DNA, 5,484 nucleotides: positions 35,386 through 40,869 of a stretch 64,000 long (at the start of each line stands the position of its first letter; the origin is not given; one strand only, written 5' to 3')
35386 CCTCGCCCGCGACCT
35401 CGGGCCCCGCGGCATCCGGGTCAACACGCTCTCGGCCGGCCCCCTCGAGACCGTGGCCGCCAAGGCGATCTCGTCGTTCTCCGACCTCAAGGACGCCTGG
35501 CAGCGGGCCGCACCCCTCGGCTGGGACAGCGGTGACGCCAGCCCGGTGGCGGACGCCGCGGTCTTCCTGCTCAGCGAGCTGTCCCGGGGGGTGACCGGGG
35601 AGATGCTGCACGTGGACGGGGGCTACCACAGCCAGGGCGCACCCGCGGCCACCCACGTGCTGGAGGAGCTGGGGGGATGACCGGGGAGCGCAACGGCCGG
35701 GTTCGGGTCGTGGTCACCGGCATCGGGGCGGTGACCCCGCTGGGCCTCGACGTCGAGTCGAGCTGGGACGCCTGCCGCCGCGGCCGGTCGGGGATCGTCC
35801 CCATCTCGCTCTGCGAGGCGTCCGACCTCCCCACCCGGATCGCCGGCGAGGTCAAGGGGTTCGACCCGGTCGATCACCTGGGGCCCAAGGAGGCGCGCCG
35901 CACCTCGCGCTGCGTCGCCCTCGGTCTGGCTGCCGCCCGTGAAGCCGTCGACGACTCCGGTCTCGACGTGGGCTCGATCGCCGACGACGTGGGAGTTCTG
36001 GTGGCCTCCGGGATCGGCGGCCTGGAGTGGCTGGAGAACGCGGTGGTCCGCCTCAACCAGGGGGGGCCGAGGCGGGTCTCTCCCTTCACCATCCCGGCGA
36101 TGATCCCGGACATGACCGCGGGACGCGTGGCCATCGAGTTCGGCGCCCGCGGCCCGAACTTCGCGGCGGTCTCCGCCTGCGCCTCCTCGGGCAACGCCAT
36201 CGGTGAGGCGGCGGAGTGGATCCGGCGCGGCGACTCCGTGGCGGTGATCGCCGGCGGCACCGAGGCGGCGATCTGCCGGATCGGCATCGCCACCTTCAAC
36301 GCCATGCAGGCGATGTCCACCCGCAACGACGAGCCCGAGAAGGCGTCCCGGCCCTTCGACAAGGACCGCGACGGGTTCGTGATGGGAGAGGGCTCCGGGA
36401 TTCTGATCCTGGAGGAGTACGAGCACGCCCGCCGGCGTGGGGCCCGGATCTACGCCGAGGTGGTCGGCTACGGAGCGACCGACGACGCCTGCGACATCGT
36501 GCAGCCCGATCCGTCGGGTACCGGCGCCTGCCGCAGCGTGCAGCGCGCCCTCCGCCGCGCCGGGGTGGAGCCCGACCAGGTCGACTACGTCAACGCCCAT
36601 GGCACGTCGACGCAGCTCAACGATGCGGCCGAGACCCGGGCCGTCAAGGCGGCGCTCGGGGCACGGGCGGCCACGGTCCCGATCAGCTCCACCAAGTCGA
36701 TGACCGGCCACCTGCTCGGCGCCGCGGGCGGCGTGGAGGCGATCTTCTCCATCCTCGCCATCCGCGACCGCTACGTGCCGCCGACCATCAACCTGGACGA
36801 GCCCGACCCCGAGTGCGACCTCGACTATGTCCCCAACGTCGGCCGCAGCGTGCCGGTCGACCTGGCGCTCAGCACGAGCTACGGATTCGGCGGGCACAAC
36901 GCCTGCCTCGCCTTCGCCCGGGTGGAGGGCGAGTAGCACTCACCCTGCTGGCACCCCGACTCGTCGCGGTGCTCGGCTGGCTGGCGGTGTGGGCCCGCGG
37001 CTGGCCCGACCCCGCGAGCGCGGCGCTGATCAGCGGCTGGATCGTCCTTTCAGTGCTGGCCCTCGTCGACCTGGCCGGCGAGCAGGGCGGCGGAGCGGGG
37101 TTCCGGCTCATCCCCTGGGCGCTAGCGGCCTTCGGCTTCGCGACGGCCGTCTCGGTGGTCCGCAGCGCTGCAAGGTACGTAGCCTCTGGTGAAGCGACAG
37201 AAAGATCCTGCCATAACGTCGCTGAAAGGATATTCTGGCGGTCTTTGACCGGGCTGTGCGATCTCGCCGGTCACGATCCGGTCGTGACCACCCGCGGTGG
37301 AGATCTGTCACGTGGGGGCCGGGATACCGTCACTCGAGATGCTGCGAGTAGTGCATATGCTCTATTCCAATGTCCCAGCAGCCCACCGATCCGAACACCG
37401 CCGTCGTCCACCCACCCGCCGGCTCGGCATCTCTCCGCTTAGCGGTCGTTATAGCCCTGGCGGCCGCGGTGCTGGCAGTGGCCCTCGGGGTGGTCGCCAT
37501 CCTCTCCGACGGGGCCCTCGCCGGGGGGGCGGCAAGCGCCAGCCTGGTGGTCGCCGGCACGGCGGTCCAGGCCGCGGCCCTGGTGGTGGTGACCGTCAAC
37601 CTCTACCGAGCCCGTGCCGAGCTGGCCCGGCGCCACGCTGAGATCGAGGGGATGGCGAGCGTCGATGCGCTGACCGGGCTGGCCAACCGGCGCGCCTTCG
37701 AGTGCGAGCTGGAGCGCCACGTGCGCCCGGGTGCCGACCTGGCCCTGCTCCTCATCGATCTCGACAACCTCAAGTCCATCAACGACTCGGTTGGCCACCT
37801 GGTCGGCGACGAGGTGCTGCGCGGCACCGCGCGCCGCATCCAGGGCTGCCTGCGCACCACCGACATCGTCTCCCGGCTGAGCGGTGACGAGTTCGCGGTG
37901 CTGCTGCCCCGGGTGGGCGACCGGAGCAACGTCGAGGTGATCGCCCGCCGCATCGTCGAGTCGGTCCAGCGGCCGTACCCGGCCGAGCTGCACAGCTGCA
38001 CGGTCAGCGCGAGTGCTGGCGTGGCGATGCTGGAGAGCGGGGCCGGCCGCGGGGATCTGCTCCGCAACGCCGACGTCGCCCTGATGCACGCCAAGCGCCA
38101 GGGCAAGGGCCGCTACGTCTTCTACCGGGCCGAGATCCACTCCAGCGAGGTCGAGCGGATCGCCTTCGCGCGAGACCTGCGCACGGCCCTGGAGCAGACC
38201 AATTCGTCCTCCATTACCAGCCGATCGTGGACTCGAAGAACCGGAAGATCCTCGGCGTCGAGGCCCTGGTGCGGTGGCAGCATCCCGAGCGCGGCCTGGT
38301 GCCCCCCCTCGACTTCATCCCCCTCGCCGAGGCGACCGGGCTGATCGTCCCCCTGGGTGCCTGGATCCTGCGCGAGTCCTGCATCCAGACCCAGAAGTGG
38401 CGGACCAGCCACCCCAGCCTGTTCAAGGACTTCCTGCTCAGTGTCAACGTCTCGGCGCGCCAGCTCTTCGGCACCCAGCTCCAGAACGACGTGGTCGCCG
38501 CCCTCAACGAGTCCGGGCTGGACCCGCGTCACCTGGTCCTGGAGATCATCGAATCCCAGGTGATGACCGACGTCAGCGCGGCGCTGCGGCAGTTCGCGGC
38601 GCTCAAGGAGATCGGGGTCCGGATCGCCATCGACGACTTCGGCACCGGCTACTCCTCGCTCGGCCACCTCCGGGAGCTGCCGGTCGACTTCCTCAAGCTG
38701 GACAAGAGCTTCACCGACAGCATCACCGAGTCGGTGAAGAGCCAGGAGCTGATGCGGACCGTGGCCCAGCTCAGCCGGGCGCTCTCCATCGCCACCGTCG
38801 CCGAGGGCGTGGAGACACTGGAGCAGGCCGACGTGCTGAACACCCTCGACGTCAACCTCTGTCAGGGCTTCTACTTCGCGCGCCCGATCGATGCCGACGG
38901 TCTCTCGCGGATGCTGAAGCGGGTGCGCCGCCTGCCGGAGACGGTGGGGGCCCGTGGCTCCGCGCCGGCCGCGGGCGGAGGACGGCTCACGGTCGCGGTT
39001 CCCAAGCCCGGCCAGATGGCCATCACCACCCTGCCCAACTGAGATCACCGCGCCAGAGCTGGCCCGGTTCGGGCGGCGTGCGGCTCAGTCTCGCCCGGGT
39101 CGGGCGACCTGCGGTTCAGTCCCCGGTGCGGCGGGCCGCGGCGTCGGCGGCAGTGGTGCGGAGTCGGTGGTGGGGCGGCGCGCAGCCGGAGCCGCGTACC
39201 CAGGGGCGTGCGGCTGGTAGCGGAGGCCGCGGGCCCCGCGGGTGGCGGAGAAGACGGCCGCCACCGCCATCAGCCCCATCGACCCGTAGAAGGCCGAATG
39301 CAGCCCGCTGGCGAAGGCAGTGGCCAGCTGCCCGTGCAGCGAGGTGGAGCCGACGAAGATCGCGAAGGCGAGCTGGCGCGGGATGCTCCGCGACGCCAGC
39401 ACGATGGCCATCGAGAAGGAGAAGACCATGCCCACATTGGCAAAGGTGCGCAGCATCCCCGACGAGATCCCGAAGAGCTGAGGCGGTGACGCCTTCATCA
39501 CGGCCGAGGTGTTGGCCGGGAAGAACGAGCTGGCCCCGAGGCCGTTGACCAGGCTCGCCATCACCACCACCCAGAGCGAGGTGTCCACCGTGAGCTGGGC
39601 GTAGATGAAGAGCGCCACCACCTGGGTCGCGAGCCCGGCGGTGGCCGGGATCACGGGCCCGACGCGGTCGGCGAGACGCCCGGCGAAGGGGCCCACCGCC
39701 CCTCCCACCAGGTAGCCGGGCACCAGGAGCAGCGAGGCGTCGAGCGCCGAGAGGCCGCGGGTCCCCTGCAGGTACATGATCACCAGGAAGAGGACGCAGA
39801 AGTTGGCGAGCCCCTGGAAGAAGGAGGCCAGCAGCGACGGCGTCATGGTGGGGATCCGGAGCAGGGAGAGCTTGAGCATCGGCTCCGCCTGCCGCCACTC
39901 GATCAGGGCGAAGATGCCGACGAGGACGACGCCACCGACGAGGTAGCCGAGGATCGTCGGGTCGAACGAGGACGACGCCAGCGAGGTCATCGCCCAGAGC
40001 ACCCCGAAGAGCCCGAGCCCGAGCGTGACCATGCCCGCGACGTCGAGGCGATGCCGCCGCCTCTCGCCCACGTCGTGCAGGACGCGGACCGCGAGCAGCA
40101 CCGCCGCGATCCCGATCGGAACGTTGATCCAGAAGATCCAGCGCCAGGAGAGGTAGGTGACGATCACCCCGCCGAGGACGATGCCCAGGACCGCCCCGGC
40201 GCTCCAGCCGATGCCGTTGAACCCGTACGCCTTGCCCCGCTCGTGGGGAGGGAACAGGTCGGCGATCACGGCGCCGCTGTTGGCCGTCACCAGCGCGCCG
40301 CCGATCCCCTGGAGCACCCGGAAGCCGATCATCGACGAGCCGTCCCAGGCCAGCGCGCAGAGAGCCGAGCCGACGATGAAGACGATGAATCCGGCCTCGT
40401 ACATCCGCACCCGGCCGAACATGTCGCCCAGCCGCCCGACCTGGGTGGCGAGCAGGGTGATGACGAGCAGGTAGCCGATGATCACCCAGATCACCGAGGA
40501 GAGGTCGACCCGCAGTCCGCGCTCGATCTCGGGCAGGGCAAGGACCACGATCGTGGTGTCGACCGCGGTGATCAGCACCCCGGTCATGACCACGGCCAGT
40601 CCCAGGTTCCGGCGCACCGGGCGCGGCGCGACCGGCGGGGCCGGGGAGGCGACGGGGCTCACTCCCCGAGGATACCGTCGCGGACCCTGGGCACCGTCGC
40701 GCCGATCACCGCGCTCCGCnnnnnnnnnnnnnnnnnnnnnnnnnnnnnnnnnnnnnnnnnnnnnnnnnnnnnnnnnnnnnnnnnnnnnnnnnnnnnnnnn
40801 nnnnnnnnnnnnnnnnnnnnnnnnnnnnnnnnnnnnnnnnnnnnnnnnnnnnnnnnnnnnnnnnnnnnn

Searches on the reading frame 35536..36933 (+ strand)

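Call 57: search_protein_families(library=pfam, proteins=[window:35536-36933:+], max_evalue=0.001)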
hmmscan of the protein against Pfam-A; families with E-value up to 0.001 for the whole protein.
window:35536-36933:+ (466 aa): 3 families
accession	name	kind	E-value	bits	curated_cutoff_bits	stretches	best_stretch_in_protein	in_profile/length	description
PF00109.32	ketoacyl-synt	-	3.4e-56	191.1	20.8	1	57-298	3-252/252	Beta-ketoacyl synthase, N-terminal domain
PF02801.28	Ketoacyl-synt_C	-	4e-39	133.7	20.8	1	306-420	1-118/119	Beta-ketoacyl synthase, C-terminal domain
PF00108.29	Thiolase_N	-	5.1e-05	23.2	26.4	0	213-244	83-114/260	Thiolase, N-terminal domain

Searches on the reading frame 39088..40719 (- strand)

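Call 57: search_protein_families(library=pfam, proteins=[window:39088-40719:-], max_evalue=0.001)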
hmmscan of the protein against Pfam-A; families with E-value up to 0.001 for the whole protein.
window:39088-40719:- (544 aa): 2 families
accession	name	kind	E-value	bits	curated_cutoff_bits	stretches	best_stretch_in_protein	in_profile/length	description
PF07690.21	MFS_1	-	9.4e-61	206.1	33.4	2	45-434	2-346/347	Major Facilitator Superfamily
PF00083.30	Sugar_tr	-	1.5e-08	34.4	22.3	1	85-209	57-187/452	Sugar (and other) transporter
